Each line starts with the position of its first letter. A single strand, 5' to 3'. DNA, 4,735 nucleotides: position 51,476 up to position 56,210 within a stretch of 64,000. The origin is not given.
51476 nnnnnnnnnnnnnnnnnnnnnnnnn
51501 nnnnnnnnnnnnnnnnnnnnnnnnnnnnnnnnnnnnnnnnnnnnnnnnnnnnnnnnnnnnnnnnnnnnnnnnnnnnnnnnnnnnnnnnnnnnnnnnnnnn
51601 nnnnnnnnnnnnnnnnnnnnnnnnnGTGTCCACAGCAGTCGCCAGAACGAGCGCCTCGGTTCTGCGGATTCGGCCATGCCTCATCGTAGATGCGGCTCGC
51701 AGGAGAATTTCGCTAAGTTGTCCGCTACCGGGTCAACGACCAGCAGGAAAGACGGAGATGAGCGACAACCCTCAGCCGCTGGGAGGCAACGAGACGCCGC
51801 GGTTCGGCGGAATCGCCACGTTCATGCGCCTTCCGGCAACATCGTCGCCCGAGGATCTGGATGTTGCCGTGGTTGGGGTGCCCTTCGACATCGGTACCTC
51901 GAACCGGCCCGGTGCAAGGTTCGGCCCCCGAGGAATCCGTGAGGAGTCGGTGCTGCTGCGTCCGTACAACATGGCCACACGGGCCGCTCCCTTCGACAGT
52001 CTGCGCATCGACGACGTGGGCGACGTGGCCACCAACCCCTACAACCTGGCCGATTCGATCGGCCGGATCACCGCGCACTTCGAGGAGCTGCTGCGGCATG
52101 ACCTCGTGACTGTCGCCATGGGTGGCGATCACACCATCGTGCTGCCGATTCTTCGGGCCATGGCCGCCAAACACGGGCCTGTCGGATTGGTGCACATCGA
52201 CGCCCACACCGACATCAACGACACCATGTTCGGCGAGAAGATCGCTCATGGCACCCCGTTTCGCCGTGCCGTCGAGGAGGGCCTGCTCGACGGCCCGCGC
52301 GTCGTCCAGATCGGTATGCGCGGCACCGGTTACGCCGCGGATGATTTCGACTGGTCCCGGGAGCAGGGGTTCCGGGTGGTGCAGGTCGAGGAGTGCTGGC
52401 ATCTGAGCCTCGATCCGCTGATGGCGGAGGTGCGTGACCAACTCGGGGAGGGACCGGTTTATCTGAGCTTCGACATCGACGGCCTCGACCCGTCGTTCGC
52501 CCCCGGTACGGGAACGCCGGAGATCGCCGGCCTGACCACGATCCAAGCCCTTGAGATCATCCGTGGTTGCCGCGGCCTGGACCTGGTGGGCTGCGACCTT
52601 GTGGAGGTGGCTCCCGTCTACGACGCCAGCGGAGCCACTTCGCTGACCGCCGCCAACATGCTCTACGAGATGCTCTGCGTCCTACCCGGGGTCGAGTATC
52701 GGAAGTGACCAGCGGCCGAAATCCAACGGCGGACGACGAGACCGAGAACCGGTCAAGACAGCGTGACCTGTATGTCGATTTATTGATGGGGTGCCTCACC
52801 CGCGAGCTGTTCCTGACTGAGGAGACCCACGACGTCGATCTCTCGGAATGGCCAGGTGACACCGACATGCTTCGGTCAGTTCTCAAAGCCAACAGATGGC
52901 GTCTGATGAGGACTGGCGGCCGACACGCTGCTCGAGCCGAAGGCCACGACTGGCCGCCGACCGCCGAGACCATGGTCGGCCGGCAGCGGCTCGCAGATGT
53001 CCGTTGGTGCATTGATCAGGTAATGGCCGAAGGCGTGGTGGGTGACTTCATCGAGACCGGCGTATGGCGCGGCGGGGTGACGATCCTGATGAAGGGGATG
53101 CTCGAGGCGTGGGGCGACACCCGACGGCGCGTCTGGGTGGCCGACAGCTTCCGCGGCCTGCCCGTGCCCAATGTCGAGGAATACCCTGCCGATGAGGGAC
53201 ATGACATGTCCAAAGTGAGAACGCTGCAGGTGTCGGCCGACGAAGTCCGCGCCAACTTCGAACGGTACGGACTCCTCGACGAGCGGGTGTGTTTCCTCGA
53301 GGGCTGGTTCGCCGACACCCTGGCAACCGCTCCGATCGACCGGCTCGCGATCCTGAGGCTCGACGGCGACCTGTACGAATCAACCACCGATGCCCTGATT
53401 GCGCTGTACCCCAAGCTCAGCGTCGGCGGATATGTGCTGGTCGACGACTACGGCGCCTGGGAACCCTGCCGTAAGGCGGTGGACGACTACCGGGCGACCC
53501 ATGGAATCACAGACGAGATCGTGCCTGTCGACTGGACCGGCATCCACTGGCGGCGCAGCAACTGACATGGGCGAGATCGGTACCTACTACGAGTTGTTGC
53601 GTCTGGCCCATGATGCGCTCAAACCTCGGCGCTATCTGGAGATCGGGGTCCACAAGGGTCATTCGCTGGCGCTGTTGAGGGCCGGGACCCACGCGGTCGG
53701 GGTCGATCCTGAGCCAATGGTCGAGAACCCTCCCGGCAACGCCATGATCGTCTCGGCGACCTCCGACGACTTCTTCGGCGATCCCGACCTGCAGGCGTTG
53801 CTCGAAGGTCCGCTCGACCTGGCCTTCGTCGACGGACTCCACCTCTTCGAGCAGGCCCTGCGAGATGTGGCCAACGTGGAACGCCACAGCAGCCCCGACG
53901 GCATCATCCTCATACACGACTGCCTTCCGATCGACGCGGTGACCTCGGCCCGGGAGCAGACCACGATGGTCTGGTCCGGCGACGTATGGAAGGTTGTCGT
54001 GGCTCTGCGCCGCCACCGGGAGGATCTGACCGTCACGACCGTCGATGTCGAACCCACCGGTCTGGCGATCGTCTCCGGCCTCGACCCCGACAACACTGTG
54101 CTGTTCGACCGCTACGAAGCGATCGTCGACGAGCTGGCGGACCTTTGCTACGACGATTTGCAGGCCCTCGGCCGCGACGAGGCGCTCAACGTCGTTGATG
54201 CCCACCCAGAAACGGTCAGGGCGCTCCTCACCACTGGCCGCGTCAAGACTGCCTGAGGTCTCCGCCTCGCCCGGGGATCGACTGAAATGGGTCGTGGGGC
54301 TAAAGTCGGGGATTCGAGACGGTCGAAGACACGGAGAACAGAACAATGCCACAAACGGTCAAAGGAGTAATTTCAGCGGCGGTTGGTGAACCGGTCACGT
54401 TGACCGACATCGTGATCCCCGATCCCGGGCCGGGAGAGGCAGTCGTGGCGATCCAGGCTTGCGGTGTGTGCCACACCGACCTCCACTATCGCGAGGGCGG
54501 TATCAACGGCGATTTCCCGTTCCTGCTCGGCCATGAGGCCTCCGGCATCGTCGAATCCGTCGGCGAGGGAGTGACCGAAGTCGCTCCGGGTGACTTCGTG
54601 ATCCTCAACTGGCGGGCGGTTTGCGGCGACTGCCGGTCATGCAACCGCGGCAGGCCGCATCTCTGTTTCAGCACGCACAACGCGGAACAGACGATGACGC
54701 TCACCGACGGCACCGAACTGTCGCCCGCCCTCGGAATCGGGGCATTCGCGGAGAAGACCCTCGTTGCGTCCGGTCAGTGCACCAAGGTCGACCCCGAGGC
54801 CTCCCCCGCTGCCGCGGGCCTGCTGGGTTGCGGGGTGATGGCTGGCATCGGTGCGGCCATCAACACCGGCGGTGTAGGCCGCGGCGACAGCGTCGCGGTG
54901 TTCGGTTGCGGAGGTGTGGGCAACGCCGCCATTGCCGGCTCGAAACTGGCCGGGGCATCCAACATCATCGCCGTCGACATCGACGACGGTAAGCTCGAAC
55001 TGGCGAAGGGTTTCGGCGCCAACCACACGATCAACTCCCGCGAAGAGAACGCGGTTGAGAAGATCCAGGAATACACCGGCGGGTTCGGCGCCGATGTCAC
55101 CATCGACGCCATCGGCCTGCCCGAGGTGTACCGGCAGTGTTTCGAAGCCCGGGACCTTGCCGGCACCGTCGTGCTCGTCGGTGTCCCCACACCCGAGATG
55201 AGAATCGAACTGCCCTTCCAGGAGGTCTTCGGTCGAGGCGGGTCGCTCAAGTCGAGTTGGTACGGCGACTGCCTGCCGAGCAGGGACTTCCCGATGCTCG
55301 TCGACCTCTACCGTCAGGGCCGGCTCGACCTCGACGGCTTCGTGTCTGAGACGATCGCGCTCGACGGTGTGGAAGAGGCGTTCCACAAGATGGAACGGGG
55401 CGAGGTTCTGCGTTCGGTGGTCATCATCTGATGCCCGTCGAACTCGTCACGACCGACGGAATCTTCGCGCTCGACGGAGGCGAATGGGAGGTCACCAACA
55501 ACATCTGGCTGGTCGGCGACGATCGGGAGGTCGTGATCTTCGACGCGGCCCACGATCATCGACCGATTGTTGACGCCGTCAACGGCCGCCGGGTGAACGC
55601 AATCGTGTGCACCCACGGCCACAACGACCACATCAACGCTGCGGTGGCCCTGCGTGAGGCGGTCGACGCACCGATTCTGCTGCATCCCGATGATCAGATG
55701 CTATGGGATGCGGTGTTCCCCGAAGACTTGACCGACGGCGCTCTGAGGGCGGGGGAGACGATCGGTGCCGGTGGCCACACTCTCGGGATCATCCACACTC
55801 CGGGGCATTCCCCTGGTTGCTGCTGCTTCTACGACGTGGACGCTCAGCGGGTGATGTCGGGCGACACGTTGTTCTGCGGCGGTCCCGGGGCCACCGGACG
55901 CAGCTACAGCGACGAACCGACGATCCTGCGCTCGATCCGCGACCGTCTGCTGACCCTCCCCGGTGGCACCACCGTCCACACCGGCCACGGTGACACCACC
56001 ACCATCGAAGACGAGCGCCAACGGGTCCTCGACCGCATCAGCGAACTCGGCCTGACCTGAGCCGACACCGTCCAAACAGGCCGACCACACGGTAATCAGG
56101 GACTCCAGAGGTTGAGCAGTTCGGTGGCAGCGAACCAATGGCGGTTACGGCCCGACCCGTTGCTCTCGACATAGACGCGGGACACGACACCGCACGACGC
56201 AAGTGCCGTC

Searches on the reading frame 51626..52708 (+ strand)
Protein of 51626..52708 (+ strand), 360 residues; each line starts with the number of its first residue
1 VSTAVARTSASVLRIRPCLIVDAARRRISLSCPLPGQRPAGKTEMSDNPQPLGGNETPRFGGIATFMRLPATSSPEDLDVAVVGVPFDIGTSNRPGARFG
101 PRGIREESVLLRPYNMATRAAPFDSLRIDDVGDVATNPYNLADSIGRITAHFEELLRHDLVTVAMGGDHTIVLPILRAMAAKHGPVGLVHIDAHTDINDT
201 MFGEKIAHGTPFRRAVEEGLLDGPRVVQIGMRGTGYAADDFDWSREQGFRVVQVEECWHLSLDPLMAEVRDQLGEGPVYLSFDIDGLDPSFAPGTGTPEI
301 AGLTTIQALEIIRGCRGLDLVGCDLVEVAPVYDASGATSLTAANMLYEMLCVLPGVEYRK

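Call 13: search_protein_families(library=pfam, proteins=[window:51626-52708:+], max_evalue=0.001)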
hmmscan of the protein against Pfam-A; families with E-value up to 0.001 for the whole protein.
window:51626-52708:+ (360 aa): 1 family
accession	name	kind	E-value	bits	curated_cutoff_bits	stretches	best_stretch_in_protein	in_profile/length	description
PF00491.26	Arginase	-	1.3e-92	310.7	22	1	79-351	2-280/280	Arginase family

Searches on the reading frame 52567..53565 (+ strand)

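Call 13: search_protein_families(library=pfam, proteins=[window:52567-53565:+], max_evalue=0.001)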
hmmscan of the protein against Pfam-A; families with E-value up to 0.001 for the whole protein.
window:52567-53565:+ (332 aa): 2 families
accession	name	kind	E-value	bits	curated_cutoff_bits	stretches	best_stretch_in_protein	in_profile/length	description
PF05711.17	TylF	-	1.5e-96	323.2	23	1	67-330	2-264/264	Macrocin-O-methyltransferase (TylF)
PF13578.12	Methyltransf_24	-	8.6e-09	36.7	26.3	1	162-295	1-105/105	Methyltransferase domain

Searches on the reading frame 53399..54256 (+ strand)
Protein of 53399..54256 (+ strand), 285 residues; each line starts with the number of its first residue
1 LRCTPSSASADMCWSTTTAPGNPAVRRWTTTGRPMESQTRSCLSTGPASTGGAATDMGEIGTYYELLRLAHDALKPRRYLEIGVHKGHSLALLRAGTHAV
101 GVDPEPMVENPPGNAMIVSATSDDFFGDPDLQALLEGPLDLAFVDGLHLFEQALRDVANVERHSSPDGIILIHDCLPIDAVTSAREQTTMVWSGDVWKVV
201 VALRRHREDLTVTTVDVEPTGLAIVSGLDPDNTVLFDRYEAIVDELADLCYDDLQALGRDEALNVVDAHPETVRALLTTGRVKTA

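Call 13: search_protein_families(library=pfam, proteins=[window:53399-54256:+], max_evalue=0.001)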
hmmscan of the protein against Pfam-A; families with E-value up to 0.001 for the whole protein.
window:53399-54256:+ (285 aa): 2 families
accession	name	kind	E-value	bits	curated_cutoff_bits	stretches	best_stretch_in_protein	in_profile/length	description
PF13578.12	Methyltransf_24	-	7.5e-14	52.9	26.3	1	80-175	1-105/105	Methyltransferase domain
PF13489.12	Methyltransf_23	-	0.00084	19.5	27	0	66-177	13-121/164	Methyltransferase domain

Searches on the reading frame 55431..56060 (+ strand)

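Call 13: search_protein_families(library=pfam, proteins=[window:55431-56060:+], max_evalue=0.001)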
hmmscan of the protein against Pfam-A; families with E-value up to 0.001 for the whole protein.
window:55431-56060:+ (209 aa): 3 families
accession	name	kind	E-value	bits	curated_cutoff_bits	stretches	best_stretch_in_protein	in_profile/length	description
PF00753.33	Lactamase_B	-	2.6e-23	83.5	22.7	1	22-186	5-196/196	Metallo-beta-lactamase superfamily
PF12706.13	Lactamase_B_2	-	0.00038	20.6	27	1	45-82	21-60/200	Beta-lactamase superfamily domain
PF19583.5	ODP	-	0.00088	19.6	27.2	0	25-146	5-136/194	ODP family beta lactamase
